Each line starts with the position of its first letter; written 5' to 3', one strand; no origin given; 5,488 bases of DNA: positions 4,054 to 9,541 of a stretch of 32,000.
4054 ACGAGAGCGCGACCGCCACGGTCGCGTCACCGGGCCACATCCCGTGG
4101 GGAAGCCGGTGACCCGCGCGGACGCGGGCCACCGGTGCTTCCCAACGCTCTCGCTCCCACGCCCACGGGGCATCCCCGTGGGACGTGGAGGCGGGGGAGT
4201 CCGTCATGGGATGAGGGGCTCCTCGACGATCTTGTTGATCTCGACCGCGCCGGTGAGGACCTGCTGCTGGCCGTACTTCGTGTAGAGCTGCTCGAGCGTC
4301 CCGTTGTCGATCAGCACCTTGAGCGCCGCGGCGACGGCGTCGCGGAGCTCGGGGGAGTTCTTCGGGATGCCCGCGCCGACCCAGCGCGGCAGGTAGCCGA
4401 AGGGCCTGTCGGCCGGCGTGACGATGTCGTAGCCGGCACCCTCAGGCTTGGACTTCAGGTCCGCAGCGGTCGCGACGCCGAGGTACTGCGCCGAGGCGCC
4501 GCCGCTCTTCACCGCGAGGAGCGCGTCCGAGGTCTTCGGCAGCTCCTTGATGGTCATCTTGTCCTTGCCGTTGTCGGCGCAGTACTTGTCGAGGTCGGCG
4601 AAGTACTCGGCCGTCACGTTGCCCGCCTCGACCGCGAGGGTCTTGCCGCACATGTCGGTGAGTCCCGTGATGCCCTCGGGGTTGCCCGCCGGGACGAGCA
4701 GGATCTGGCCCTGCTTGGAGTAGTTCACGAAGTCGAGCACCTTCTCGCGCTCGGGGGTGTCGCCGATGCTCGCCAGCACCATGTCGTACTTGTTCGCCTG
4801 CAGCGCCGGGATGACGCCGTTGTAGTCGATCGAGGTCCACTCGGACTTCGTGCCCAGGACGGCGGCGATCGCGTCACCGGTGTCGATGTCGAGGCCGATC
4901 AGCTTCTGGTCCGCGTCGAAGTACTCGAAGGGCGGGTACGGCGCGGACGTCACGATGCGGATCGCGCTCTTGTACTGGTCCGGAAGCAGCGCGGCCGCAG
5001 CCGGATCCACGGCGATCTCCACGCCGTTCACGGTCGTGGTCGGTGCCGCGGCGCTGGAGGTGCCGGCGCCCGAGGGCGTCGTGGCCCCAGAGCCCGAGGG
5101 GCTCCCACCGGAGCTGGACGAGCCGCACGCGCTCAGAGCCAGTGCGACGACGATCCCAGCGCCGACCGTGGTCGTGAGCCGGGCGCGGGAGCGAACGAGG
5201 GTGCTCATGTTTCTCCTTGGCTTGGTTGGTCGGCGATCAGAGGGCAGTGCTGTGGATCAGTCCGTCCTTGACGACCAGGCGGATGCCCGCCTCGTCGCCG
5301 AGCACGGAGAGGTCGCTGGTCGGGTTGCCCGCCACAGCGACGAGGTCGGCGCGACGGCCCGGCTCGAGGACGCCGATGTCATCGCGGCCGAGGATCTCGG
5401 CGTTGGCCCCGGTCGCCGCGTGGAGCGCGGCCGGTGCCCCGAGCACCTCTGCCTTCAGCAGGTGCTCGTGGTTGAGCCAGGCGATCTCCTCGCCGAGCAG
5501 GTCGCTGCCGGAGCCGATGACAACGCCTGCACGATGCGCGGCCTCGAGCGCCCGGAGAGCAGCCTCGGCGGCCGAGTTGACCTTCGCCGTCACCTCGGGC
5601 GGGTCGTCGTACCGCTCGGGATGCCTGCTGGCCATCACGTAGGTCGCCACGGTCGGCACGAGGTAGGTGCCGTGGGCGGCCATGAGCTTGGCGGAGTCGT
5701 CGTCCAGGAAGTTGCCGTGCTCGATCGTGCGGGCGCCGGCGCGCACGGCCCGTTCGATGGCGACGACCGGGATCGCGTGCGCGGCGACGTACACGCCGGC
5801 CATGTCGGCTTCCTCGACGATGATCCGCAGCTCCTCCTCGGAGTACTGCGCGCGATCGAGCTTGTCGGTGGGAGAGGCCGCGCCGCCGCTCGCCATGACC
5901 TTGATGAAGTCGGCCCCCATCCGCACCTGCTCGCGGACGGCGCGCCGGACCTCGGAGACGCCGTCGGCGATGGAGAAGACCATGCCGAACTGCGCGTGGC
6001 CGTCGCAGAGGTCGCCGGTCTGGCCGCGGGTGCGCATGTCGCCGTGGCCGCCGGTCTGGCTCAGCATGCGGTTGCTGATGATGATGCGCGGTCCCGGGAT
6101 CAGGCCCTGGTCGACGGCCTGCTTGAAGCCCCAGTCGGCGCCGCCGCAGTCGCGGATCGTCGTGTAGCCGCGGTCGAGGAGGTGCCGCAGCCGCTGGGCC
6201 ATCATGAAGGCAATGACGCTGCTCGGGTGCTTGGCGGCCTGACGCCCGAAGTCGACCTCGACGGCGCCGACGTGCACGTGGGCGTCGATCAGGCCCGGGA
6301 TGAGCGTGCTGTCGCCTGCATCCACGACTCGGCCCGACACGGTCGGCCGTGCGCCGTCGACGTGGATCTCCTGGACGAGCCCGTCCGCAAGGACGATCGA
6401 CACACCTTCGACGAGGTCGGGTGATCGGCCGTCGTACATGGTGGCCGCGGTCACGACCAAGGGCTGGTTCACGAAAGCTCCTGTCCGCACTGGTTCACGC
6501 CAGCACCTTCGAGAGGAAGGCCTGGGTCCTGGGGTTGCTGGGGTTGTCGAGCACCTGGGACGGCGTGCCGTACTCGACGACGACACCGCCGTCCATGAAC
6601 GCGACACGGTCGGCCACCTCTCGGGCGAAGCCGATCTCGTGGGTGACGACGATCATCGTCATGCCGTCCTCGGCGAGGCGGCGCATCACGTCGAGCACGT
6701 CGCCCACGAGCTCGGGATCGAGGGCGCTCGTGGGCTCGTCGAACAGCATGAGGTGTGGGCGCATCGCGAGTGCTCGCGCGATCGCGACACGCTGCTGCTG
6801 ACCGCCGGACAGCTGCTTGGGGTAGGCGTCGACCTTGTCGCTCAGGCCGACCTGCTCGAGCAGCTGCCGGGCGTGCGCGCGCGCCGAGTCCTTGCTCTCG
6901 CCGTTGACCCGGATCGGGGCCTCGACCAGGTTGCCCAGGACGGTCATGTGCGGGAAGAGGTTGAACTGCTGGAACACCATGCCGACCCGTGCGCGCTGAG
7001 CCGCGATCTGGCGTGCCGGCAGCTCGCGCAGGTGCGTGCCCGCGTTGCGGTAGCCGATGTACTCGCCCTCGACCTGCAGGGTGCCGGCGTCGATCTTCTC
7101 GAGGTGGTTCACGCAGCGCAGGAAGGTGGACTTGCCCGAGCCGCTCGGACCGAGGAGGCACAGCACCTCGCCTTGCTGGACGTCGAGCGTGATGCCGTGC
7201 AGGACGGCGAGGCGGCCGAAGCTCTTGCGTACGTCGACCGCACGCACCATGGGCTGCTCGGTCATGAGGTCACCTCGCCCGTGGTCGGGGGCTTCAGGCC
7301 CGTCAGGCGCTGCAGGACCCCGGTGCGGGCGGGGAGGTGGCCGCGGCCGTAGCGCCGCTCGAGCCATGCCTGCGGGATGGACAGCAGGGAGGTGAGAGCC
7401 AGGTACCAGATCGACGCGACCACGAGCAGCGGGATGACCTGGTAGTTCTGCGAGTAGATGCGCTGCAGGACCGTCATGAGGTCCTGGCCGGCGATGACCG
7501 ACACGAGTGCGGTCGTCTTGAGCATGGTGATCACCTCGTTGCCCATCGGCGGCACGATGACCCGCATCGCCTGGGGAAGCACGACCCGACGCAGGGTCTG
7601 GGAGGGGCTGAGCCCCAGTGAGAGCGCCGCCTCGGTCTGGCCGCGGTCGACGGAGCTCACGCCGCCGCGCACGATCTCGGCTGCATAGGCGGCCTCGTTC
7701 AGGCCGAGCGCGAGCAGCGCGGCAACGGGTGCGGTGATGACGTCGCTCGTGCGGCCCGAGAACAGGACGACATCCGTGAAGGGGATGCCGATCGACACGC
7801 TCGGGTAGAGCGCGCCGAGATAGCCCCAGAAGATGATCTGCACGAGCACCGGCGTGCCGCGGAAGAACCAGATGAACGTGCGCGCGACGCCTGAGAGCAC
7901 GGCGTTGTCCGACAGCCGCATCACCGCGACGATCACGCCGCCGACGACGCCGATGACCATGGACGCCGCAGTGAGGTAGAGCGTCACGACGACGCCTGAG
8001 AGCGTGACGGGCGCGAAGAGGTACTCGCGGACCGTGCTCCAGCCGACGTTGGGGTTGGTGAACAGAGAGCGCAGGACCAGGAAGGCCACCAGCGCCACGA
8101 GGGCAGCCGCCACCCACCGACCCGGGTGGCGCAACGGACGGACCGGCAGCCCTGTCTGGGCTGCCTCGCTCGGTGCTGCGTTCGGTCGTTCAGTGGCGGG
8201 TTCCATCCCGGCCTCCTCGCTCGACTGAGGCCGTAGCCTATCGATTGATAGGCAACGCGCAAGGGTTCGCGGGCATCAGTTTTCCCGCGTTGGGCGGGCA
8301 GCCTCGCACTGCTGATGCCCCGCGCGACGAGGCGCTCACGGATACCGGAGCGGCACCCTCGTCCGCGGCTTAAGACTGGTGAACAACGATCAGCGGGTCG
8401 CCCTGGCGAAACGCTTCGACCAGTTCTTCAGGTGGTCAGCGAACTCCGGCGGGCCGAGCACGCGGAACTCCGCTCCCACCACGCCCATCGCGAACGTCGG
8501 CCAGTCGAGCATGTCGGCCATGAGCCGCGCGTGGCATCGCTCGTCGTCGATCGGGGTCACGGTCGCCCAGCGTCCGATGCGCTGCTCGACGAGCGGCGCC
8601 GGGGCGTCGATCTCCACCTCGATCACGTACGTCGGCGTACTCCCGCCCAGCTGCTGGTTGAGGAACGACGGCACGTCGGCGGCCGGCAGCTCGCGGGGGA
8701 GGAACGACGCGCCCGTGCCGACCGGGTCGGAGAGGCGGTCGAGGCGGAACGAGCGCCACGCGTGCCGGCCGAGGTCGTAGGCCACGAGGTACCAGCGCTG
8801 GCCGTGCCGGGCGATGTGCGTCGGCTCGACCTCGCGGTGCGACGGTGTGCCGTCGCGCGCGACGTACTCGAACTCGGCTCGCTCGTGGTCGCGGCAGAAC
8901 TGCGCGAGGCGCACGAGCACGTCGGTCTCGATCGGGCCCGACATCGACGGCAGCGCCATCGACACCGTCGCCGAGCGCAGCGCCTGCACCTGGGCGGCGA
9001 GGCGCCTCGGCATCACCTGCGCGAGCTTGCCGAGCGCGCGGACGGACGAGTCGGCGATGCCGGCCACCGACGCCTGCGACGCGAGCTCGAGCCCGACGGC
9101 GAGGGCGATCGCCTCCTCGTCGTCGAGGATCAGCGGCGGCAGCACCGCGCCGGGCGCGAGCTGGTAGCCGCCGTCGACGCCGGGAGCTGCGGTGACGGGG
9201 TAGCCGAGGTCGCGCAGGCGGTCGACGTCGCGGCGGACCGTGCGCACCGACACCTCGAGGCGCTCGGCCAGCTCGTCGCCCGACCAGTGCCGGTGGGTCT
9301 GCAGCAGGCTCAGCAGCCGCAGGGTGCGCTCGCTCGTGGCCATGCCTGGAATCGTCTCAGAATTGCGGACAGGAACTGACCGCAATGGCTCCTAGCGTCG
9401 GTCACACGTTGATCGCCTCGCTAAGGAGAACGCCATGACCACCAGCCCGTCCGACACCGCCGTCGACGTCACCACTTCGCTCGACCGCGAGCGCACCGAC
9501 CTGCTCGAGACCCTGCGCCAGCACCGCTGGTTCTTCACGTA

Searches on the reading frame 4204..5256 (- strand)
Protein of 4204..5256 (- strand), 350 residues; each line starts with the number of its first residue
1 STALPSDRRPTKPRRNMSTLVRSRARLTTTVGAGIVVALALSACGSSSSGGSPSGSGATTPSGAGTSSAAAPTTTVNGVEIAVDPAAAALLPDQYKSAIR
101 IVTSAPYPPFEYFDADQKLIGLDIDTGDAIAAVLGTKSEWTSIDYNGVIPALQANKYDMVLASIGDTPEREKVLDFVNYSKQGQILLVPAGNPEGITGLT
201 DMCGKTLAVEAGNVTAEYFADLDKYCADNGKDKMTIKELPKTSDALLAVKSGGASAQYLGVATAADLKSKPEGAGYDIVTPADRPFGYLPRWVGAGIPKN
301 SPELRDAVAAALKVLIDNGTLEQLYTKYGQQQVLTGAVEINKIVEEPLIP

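Call 60: search_protein_families(library=pfam, proteins=[window:4204-5256:-], max_evalue=0.001)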
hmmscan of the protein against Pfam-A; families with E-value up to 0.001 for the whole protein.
window:4204-5256:- (350 aa): 1 family
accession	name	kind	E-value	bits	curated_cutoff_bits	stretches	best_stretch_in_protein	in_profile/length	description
PF00497.25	SBP_bac_3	-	1.8e-34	118.7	26.4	1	99-330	1-131/132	Bacterial extracellular solute-binding proteins, family 3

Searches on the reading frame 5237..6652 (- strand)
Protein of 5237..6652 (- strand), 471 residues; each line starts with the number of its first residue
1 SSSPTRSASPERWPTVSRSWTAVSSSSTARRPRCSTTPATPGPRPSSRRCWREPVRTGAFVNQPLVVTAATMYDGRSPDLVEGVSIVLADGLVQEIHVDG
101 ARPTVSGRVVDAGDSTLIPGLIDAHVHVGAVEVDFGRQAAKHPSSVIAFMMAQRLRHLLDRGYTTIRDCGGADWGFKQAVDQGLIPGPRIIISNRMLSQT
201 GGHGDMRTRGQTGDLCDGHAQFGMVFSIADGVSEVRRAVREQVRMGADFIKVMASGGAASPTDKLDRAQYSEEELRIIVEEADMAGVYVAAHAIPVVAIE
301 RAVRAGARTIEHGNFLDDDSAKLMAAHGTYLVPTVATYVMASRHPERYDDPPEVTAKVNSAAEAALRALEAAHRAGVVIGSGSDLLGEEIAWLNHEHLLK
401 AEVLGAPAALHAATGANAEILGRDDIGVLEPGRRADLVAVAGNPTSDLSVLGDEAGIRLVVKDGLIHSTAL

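Call 60: search_protein_families(library=pfam, proteins=[window:5237-6652:-], max_evalue=0.001)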
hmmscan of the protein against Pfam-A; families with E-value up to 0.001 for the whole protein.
window:5237-6652:- (471 aa): 2 families
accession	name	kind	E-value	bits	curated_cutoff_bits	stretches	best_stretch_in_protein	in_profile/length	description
PF01979.26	Amidohydro_1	-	1.2e-43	150.1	25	1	116-464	1-342/345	Amidohydrolase family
PF07969.17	Amidohydro_3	-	6.1e-12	46.2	29.7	1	151-464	161-468/472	Amidohydrolase family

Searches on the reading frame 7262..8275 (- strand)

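Call 60: search_protein_families(library=pfam, proteins=[window:7262-8275:-], max_evalue=0.001)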
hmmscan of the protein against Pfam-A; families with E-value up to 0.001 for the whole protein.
window:7262-8275:- (337 aa): 1 family
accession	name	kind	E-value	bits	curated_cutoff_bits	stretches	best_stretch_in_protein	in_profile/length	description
PF00528.27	BPD_transp_1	-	1.5e-25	90.5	26.4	1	109-309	1-182/184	Binding-protein-dependent transport system inner membrane component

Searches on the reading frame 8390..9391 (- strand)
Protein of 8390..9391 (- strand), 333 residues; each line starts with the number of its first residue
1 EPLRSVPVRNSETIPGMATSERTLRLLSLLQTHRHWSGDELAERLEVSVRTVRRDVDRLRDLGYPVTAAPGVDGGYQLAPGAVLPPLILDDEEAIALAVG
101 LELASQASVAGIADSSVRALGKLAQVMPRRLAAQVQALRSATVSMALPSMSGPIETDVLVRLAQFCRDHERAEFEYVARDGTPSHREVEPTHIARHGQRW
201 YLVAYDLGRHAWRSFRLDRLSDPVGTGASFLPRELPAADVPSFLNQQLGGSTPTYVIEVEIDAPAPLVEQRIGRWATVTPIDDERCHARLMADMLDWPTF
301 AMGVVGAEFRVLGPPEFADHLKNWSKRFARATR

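Call 60: search_protein_families(library=pfam, proteins=[window:8390-9391:-], max_evalue=0.001)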
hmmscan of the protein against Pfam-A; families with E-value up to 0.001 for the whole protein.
window:8390-9391:- (333 aa): 8 families
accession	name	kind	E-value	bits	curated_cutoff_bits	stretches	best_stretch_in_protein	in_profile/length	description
PF08279.18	HTH_11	-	1.5e-17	63.7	25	1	22-77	1-55/55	HTH domain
PF13280.12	WYL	-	1.9e-17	63.4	21.8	1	158-222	2-67/70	WYL domain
PF08220.18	HTH_DeoR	-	3.7e-07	30.2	21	1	24-63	3-42/57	DeoR-like helix-turn-helix domain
PF19187.6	HTH_PafC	-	3.8e-07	30.4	32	1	22-67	5-49/115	PafC helix-turn-helix domain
PF25212.1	HVO_A0114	-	5.4e-05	23.3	27.6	1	20-63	21-64/84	HVO_A0114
PF02082.26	Rrf2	-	7e-05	23.4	30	1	23-79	8-66/132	Iron-dependent Transcriptional regulator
PF13730.12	HTH_36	-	0.00025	21.2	25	1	23-64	7-54/55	Helix-turn-helix domain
PF13412.12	HTH_24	-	0.00055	19.9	21.9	1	21-64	3-46/48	Winged helix-turn-helix DNA-binding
